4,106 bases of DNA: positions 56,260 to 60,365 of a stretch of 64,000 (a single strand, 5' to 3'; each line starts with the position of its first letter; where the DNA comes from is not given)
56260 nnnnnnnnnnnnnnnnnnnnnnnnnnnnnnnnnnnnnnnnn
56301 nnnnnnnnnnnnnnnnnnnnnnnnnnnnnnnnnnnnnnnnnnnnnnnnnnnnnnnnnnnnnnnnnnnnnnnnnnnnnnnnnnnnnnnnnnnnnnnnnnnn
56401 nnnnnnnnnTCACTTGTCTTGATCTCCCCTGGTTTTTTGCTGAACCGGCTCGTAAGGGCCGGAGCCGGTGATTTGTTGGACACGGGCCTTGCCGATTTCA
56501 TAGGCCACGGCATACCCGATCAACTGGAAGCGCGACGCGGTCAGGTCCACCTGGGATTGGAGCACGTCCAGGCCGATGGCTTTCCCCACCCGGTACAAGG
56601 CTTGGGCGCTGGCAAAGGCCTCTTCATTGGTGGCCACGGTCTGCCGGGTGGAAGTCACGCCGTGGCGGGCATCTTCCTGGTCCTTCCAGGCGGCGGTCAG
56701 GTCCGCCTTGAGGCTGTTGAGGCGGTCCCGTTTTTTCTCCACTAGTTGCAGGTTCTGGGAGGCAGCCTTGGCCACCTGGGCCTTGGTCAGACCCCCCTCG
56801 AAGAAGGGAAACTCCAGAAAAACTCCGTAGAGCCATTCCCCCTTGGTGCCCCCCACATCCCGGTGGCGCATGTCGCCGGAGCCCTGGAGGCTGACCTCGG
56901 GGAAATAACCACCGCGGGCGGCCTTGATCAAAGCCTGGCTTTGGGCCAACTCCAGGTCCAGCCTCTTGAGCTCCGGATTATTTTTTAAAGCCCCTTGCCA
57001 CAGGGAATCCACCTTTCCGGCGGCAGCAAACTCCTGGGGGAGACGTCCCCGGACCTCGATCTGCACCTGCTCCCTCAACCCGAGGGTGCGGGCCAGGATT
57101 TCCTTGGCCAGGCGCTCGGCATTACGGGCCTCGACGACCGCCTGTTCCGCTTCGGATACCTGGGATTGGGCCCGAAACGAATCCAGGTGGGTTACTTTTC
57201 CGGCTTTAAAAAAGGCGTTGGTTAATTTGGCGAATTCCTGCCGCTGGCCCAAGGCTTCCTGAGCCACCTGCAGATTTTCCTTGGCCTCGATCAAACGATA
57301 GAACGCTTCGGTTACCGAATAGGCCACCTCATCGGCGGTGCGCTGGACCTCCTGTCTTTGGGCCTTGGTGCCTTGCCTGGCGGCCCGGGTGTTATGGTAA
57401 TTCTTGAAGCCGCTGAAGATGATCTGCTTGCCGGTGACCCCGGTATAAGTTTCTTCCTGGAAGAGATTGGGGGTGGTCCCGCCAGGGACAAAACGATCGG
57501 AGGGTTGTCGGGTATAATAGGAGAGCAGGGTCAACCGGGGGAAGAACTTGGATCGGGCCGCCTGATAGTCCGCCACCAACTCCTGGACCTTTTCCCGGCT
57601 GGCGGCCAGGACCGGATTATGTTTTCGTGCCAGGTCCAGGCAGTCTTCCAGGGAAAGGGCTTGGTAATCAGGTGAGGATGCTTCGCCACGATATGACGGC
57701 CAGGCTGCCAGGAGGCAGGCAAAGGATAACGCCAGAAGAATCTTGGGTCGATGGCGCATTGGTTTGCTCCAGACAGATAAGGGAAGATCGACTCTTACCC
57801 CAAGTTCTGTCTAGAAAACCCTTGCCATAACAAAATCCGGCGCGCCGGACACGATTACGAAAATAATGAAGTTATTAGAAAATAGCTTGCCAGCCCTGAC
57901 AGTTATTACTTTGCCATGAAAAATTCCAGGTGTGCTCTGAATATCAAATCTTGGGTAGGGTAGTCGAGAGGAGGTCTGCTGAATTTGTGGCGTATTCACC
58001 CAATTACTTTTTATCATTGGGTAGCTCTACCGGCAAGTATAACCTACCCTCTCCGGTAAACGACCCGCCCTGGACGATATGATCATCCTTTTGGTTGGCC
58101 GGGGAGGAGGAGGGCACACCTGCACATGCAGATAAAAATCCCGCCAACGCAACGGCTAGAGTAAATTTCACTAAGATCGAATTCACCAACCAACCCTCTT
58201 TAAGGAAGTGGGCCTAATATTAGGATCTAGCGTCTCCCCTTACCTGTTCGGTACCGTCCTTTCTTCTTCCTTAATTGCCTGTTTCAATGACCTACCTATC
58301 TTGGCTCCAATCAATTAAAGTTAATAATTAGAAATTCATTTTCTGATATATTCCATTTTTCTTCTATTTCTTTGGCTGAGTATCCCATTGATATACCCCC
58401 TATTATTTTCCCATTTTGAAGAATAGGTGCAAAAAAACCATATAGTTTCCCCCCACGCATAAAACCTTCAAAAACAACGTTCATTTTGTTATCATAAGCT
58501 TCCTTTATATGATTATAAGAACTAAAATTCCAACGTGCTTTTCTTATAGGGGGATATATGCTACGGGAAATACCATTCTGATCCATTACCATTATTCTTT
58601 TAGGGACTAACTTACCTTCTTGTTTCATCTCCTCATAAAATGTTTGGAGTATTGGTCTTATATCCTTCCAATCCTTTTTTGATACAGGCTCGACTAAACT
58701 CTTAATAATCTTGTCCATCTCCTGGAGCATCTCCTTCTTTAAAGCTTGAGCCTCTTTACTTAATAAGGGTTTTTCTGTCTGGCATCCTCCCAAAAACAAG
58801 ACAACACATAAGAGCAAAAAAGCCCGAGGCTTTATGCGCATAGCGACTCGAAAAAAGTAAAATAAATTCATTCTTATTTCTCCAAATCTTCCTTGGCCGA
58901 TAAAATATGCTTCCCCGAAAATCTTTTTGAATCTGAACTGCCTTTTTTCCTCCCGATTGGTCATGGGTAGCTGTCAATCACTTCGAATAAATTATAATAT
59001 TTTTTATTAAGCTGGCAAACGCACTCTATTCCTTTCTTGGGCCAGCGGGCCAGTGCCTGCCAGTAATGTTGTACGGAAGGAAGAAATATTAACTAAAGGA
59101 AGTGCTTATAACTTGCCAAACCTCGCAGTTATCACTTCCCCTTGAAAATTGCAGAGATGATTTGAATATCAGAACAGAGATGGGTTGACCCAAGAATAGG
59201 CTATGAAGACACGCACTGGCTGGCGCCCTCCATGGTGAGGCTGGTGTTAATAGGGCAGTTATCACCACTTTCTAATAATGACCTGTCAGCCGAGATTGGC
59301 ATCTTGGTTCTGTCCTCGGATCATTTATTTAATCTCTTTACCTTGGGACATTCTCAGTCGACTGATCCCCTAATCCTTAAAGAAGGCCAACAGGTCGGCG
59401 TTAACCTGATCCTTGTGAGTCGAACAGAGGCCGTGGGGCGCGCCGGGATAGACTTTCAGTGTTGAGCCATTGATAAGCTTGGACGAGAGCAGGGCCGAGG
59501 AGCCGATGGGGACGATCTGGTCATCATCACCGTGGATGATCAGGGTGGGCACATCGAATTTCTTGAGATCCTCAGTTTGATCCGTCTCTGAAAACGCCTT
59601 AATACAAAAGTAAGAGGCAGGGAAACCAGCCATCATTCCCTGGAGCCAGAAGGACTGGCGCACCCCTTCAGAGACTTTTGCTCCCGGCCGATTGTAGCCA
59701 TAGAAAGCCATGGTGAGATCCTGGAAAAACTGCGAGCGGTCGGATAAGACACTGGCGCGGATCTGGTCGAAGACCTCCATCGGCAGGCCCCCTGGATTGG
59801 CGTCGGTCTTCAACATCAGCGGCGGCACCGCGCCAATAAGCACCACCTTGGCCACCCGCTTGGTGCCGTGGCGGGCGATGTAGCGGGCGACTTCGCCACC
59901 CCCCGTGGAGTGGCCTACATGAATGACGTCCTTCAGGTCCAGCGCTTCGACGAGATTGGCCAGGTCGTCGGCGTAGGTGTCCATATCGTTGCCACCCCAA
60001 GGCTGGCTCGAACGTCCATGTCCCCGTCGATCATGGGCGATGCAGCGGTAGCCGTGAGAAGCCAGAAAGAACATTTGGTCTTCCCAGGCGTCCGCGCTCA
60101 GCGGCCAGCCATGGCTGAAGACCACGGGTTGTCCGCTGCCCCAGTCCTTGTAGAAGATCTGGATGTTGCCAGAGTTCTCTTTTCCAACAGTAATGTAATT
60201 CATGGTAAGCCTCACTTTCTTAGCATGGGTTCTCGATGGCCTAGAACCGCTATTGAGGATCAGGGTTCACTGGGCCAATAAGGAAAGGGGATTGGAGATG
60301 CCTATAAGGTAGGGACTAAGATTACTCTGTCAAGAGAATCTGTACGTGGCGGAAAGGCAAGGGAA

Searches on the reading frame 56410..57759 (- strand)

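Call 37: search_protein_families(library=pfam, proteins=[window:56410-57759:-], max_evalue=0.00001)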
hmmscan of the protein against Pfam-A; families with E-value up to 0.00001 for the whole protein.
window:56410-57759:- (449 aa): 1 family
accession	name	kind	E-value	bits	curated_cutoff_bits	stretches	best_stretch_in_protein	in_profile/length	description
PF02321.23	OEP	-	8.7e-59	198.9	22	2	37-227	1-187/187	Outer membrane efflux protein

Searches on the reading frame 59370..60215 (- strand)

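Call 37: search_protein_families(library=pfam, proteins=[window:59370-60215:-], max_evalue=0.00001)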
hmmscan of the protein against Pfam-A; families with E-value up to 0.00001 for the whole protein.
window:59370-60215:- (281 aa): 4 families
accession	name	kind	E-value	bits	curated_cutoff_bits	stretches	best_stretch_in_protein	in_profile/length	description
PF00561.26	Abhydrolase_1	-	4.4e-37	128.5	25.8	1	30-265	2-242/245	alpha/beta hydrolase fold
PF12146.15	Hydrolase_4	-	9e-24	84.5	27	1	31-263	7-234/239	Serine aminopeptidase, S33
PF12697.13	Abhydrolase_6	-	2.4e-21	77.9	26.3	1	31-271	1-214/217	Alpha/beta hydrolase family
PF00326.27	Peptidase_S9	-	8.5e-09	35.6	22.6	1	208-280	132-207/213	Prolyl oligopeptidase family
